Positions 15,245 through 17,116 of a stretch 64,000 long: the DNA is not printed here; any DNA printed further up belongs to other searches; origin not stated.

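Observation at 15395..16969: Nucleotidyl cyclase linked to four predicted [2Fe-2S] modules (CDGSH x2, ferredoxin, cyclase, Rieske)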

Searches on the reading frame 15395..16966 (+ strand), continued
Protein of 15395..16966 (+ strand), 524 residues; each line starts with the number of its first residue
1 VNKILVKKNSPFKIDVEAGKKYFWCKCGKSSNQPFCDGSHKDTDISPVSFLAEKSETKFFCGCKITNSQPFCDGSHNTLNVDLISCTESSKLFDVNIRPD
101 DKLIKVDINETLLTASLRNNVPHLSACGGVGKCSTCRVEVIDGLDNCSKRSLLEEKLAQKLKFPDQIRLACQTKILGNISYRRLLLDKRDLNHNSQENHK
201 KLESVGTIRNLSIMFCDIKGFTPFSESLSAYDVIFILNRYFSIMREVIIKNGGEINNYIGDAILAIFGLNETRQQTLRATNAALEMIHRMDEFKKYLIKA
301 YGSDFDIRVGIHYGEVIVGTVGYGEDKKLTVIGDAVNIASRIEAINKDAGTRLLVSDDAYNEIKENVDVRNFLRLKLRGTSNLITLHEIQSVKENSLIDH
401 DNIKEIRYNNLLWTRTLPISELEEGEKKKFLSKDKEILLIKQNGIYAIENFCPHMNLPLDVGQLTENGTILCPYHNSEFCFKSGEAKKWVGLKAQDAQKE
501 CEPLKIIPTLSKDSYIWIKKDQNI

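Call 35: search_protein_representatives(protein=window:15395-16966:+)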
Query: 524 residues. Proteins with E-value up to 0.001 (for the whole library): 88779; up to 1e-10: 44898; up to 1e-30: 591. The best 150 are listed.
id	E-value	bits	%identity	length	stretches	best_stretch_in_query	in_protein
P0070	5.0e-234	794.3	62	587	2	5-521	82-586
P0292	5.5e-131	454.3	95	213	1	309-521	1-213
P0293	2.5e-103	363.0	43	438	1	110-498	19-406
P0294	8.4e-101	354.7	42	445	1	96-521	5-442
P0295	3.1e-100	352.8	41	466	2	97-473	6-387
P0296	6.8e-100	351.7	42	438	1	95-519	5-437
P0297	3.7e-87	309.7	44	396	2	96-390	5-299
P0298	1.9e-80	287.6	37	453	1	95-490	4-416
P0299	2.8e-78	280.4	41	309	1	93-392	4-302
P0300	2.7e-77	277.1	44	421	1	99-394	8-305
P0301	1.9e-74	267.8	44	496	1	92-393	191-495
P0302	1.3e-73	265.0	41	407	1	93-392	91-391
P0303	1.9e-72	261.2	40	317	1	103-394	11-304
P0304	2.4e-71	257.5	43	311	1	99-389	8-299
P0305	5.5e-71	256.3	47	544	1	102-392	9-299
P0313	5.1e-67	243.3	42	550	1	97-396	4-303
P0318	1.1e-65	238.9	43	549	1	110-388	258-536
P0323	1.1e-64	235.5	40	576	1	106-393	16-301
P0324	2.0e-64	234.7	34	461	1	96-519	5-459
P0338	7.6e-63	229.5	43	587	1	103-394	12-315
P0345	8.7e-62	226.0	39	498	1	94-391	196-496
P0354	2.7e-60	221.1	29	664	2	101-380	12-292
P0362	2.0e-59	218.2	29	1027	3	158-389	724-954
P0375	2.1e-58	214.9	40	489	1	87-394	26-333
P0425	1.2e-51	192.6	38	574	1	89-396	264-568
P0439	3.3e-49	184.5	40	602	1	92-365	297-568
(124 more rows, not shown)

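Call 36: search_protein_families(library=pfam, proteins=[P0293, P0294, P0298, P0301, P0305, P0313, P0318, P0323, P0338, P0362], max_evalue=0.001)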
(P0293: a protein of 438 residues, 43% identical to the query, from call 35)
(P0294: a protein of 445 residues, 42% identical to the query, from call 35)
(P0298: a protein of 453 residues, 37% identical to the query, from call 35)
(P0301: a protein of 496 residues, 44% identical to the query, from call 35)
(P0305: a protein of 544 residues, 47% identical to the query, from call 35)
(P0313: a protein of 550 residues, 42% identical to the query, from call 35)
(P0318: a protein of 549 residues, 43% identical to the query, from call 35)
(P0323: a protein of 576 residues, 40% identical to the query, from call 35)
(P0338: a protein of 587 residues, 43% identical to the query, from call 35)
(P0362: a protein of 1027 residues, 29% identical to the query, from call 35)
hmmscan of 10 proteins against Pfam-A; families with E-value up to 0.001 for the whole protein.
P0293 (438 aa): 5 families
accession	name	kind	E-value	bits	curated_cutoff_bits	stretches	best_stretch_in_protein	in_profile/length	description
PF00211.25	Guanylate_cyc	-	9.7e-25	87.7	21.9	1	116-296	6-180/183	Adenylate and Guanylate cyclase catalytic domain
PF00355.32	Rieske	-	1.4e-16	60.6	20.3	1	319-396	1-77/88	Rieske [2Fe-2S] domain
PF13806.12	Rieske_2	-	3.8e-08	33.7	27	1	319-435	1-103/104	Rieske-like [2Fe-2S] domain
PF00111.32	Fer2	-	5.4e-08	33.1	21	1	8-84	5-76/77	2Fe-2S iron-sulfur cluster binding domain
PF22543.2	Rieske_4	-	0.00069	20.3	28.4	0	328-394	8-79/119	Soluble Rieske-type ferredoxin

P0294 (445 aa): 3 families
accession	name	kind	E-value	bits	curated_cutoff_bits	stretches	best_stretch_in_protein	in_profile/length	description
PF00211.25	Guanylate_cyc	-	7.8e-24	84.7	21.9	1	118-288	7-172/183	Adenylate and Guanylate cyclase catalytic domain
PF00111.32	Fer2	-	2.7e-10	40.5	21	1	5-83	2-75/77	2Fe-2S iron-sulfur cluster binding domain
PF00355.32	Rieske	-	3.4e-10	40.1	20.3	1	326-398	8-78/88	Rieske [2Fe-2S] domain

P0298 (453 aa): 5 families
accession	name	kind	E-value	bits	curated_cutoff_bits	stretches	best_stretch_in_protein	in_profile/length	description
PF00211.25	Guanylate_cyc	-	1.2e-26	93.9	21.9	1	123-294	8-174/183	Adenylate and Guanylate cyclase catalytic domain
PF00355.32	Rieske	-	1.6e-15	57.2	20.3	1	334-415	2-78/88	Rieske [2Fe-2S] domain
PF00111.32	Fer2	-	6.6e-11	42.4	21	1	8-84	5-76/77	2Fe-2S iron-sulfur cluster binding domain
PF13806.12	Rieske_2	-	2.5e-08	34.3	27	1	334-450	2-104/104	Rieske-like [2Fe-2S] domain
PF22543.2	Rieske_4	-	7.4e-05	23.4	28.4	1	349-451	15-116/119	Soluble Rieske-type ferredoxin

P0301 (496 aa): 2 families
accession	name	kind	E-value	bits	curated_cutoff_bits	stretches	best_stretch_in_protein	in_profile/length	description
PF00211.25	Guanylate_cyc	-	5e-21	75.6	21.9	1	310-481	7-172/183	Adenylate and Guanylate cyclase catalytic domain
PF00111.32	Fer2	-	1.9e-10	41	21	1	198-275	5-77/77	2Fe-2S iron-sulfur cluster binding domain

P0305 (544 aa): 3 families
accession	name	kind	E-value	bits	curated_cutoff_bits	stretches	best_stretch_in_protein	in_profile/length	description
PF00141.28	peroxidase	-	3.2e-28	99.6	27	1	322-516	16-236/237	Peroxidase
PF00211.25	Guanylate_cyc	-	3.1e-23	82.7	21.9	1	112-286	5-172/183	Adenylate and Guanylate cyclase catalytic domain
PF00111.32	Fer2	-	5.3e-08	33.1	21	1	14-83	12-76/77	2Fe-2S iron-sulfur cluster binding domain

P0313 (550 aa): 4 families
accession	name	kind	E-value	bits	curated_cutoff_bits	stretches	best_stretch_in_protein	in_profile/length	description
PF00211.25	Guanylate_cyc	-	1.1e-26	94.1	21.9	1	112-287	5-173/183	Adenylate and Guanylate cyclase catalytic domain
PF00175.26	NAD_binding_1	-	2.2e-11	44.8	22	1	422-528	1-107/109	Oxidoreductase NAD-binding domain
PF00111.32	Fer2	-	1.1e-08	35.3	21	1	9-84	7-77/77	2Fe-2S iron-sulfur cluster binding domain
PF08030.17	NAD_binding_6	-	2.9e-05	24.6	22.2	1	421-472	5-65/156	Ferric reductase NAD binding domain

P0318 (549 aa): 3 families
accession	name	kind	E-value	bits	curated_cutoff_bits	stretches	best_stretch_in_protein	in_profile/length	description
PF00211.25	Guanylate_cyc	-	1.3e-23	84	21.9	1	356-530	9-175/183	Adenylate and Guanylate cyclase catalytic domain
PF00111.32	Fer2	-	7.2e-08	32.7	21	1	258-323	16-76/77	2Fe-2S iron-sulfur cluster binding domain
PF00042.28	Globin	-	8.7e-05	23.4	22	1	33-131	17-116/117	Globin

P0323 (576 aa): 3 families
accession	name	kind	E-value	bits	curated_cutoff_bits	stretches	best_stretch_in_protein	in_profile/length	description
PF00211.25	Guanylate_cyc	-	2.8e-22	79.6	21.9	1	113-288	5-173/183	Adenylate and Guanylate cyclase catalytic domain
PF00175.26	NAD_binding_1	-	2.5e-15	57.5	22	1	450-552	1-105/109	Oxidoreductase NAD-binding domain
PF00111.32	Fer2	-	1.5e-08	34.9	21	1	12-85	9-76/77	2Fe-2S iron-sulfur cluster binding domain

P0338 (587 aa): 4 families
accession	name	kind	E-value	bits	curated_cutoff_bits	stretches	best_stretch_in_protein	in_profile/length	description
PF00211.25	Guanylate_cyc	-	3.6e-24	85.8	21.9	1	111-302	5-174/183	Adenylate and Guanylate cyclase catalytic domain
PF00175.26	NAD_binding_1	-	2.1e-12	48.1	22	1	452-563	1-105/109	Oxidoreductase NAD-binding domain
PF00111.32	Fer2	-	4.8e-09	36.5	21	1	9-85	7-77/77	2Fe-2S iron-sulfur cluster binding domain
PF00970.30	FAD_binding_6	-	3.4e-05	24.6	21.1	1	350-440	3-97/99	Oxidoreductase FAD-binding domain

P0362 (1027 aa): 9 families
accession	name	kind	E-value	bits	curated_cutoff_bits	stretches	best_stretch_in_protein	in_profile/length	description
PF00211.25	Guanylate_cyc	-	1.7e-47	161.8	21.9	3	777-950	7-178/183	Adenylate and Guanylate cyclase catalytic domain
PF07719.23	TPR_2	-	1.4e-10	40.8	27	0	403-430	7-34/34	Tetratricopeptide repeat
PF13426.13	PAS_9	-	3.2e-09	37.4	27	1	58-156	5-103/103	PAS domain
PF00515.34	TPR_1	-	6.5e-07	29.4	27.8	0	691-717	8-34/34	Tetratricopeptide repeat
PF14559.12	TPR_19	-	3.6e-05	24.5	25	0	984-1013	6-35/68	Tetratricopeptide repeat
PF13181.12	TPR_8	-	4.4e-05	23.7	25.7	0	983-1001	15-33/34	Tetratricopeptide repeat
PF13188.13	PAS_8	-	6.2e-05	23.2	21.8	1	46-96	3-52/65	PAS domain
PF24575.1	TPR_Slam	-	0.00032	21.5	35.2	0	663-718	34-81/104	Surface lipoprotein assembly modifier, N-terminal TPR repeats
PF00990.26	GGDEF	-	0.00088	19.5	23.8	0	204-303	30-132/161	Diguanylate cyclase, GGDEF domain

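Call 37: predict_structure(alignment_id=A2)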
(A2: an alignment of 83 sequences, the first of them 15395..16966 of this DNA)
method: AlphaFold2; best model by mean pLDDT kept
length: 524 residues; sequences in the alignment: 83
mean_pLDDT: 78.5   pTM: 0.42
mean pLDDT of the five models: 78.5, 76.8, 74.8, 69.7, 67.7
residues with pLDDT >= 90: 109; 70-90: 311; 50-70: 55; < 50: 49
segments of 3 or more residues with pLDDT < 50: 1-7, 79-89, 125-132, 187-204
pLDDT, mean of each block of 10 residues (from residue 1): 44 87 84 79 80 87 80 64 40 84 86 80 51 67 90 78 83 89 61 35 54 89 85 86 86 80 80 83 93 92 91 77 56 78 83 91 90 72 83 72 69 84 88 86 92 87 88 88 88 78 89 85 54
secondary structure, 60 per line:
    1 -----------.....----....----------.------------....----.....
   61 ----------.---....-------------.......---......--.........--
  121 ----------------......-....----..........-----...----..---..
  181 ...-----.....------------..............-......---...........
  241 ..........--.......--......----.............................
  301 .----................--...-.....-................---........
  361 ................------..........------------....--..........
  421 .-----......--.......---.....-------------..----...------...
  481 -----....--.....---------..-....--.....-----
elements in order: E12-16 E21-24 E48-51 E56-60 H75-78 E92-98 E102-107 H112-118 E137-142 H152-161 E167-169 E179-183 H189-193 E206-219 H221-226 H230-250 E253-259 E262-267 H272-301 E306-321 E328-332 H334-349 E353-356 H357-366 E367-376 E383-392 E405-408 E411-418 E427-432 E435-441 E445-449 E469-471 E478-480 E486-489 E509-512 E515-519

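Call 41: fold_search(model_id=the predicted structure, library=pdb)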
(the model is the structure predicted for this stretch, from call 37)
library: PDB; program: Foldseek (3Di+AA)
matches with E <= 10: 1141; with E <= 0.001: 299
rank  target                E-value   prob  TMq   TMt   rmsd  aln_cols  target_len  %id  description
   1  2w01_C                1.4e-15  1.00  0.33  0.84   2.4       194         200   29  Crystal structure of the guanylyl cyclase Cya2 (released 2008-09-30)
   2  2w01_D                3.3e-15  1.00  0.34  0.85   2.4       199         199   28  Crystal structure of the guanylyl cyclase Cya2 (released 2008-09-30)
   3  2w01_A                3.6e-15  1.00  0.34  0.84   2.3       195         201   29  Crystal structure of the guanylyl cyclase Cya2 (released 2008-09-30)
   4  1wc3_B                3.6e-15  1.00  0.32  0.83   2.7       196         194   28  Soluble adenylyl cyclase CyaC from S. platensis in complex with alpha, beta-methylene-ATP and Strontium (released 2004-12-20)
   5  1wc1_C                3.6e-15  1.00  0.32  0.83   2.7       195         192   28  Soluble adenylyl cyclase CyaC from S. platensis in complex with Rp- ATPalphaS (released 2004-12-20)
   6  4yut_A                4.1e-15  1.00  0.31  0.46  17.1       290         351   20  Crystal structure of photoactivated adenylyl cyclase of a cyanobacteriaOscillatoria acuminata in orthorhombic form (released 2016-06-01)
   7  2w01_B                4.3e-15  1.00  0.33  0.85   2.6       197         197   28  Crystal structure of the guanylyl cyclase Cya2 (released 2008-09-30)
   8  8qfi                  4.3e-15  1.00  0.31  0.47  18.2       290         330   19  Room temperature crystal structure of the Photoactivated Adenylate Cyclase OaPAC after blue light excitation at 1.8 us d (released 2023-11-01)
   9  8qfg                  5.1e-15  1.00  0.32  0.50  17.7       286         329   20  Cryogenic crystal structure of the Photoactivated Adenylate Cyclase OaPAC after 5 seconds of blue light illumination (released 2023-11-01)
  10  5m2a_A                6.7e-15  1.00  0.31  0.45  18.2       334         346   19  Structure of a bacterial light-regulated adenylyl cylcase (released 2017-04-05)
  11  3r5g_A                7.0e-15  1.00  0.33  0.85   2.5       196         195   26  Crystal structure of the adenylyl cyclase CyaB from P. aeruginosa (released 2012-01-11)
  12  1wc0_B                7.9e-15  1.00  0.32  0.80   3.4       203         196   27  Soluble adenylyl cyclase CyaC from S. platensis in complex with alpha, beta-methylene-ATP (released 2004-12-20)
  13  5mbb_A                7.9e-15  1.00  0.31  0.47  16.9       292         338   20  Structure of a bacterial light-regulated adenylyl cylcase (released 2017-04-05)
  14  5mbc_A                8.8e-15  1.00  0.31  0.46  18.1       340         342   18  Structure of a bacterial light-regulated adenylyl cylcase (released 2017-04-05)
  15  3r5g_B                9.3e-15  1.00  0.33  0.86   2.4       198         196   26  Crystal structure of the adenylyl cyclase CyaB from P. aeruginosa (released 2012-01-11)
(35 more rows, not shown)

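Call 54: search_dna_similar(query=P0301, collection=plasmids, mode=protein, max_rows=25, max_evalue=1e-20)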
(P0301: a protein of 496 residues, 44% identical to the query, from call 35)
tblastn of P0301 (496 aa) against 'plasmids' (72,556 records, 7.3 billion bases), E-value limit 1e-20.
Records with a match: 189; places in all: 196; records where one place covers at least 80% of the query: 0.
Best place of each record, by identity: <60% 189.
By first word of the organism name: Rhizobium 143; Ensifer 9; Azospirillum 7; Sinorhizobium 6; Phyllobacterium 5; Leptospira 3; Chondrinema 2; Tistrella 2; Microvirga 2; Hymenobacter 1; and 9 more.
By predicted mobility (MOB-suite, as given by PLSDB): non-mobilizable 132; mobilizable 37; conjugative 20.
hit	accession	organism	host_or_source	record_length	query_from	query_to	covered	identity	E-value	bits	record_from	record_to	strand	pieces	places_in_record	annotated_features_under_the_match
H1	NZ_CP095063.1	Hymenobacter volaticus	single cell,air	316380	197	491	59%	43.7%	3e-68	244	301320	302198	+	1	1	adenylate/guanylate cyclase domain-containing protein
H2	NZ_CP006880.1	Rhizobium gallicum bv. gallicum R602sp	Phaseolus vulgaris,whole ...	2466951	193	495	61%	40.6%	7e-64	232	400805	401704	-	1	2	record has no annotation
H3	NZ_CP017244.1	Rhizobium etli 8C-3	Phaseolus vulgaris,cell culture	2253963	194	495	61%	40.7%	2e-63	230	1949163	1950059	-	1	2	record has no annotation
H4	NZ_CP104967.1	Phyllobacterium sp. A18/5-2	Vicia costata,cell culture,root nodule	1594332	158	451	59%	40.5%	2e-49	189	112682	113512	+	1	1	none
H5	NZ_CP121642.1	Rhizobium sp. CC1099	Onobrychis viciifolia,cell culture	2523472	155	463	62%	38.2%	7e-51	194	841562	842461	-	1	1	none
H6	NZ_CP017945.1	Phyllobacterium zundukense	Oxytropis triphylla,cell culture,root ...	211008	158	459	61%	38.7%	7e-53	199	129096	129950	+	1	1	none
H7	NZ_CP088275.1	Phyllobacterium sp. T1293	Melilotus albus,Cell culture,root nodule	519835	158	459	61%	38.7%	3e-50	192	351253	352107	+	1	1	adenylate/guanylate cyclase domain-containing protein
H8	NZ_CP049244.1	Allorhizobium pseudoryzae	cell culture,soil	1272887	146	489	69%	33.8%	3e-43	171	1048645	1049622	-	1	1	none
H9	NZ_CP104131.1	Sinorhizobium sp. K101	Phaseolus vulgaris,cell ...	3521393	184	496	63%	37.1%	4e-48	186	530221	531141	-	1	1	none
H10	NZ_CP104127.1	Sinorhizobium sp. M103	Phaseolus vulgaris,cell ...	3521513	184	496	63%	37.1%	4e-48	186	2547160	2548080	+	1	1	none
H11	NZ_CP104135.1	Sinorhizobium sp. C101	Phaseolus vulgaris,cell ...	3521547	184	496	63%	37.1%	4e-48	186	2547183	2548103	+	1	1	none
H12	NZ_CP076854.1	Rhizobium sp. WYJ-E13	Curcuma wenyujin Y.H. Chen et C. ...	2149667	174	491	64%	36.5%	4e-46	180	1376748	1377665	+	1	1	none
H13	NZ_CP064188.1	Rhizobium sp. 007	Onobrychis viciifolia,cell culture,root ...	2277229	155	463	62%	37.5%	3e-51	194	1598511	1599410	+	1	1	none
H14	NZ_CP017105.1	Rhizobium gallicum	Phaseolus vulgaris,Whole ...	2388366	155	463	62%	37.5%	3e-51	194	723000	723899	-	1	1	none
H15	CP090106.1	Sinorhizobium meliloti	Medicago,Cell culture,Plant nodule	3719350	184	496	63%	36.7%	9e-48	185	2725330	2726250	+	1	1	cyaC: adenylate cyclase CyaC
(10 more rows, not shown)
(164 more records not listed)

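Call 55: get_annotated_region(hit=H15, flank=2500)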
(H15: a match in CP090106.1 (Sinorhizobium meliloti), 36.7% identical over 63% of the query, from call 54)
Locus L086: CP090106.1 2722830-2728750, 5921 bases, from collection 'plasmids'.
description: Sinorhizobium meliloti strain Ak57 plasmid pSymB, complete sequence
organism: Sinorhizobium meliloti (NCBI taxid 382)
taxonomy: Bacteria; Pseudomonadota; Alphaproteobacteria; Hyphomicrobiales; Rhizobiaceae; Sinorhizobium; Sinorhizobium meliloti
host: -; source: Medicago,Cell culture,Plant nodule; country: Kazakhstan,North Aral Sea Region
typing (MOB-suite, as given by PLSDB): non-mobilizable
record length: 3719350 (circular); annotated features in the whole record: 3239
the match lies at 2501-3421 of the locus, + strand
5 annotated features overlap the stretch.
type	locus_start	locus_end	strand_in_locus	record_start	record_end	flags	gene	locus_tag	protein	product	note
CDS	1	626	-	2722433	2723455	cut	-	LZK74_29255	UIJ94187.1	NAD(P)-dependent alcohol dehydrogenase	-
CDS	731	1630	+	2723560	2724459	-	-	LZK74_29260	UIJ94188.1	LysR substrate-binding domain-containing protein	-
CDS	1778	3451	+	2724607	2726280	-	cyaC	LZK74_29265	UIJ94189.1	adenylate cyclase CyaC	-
CDS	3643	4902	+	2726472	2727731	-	-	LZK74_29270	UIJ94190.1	IS4 family transposase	-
CDS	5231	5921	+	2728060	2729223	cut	-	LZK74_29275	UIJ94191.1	IS4-like element ISRm16 family transposase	-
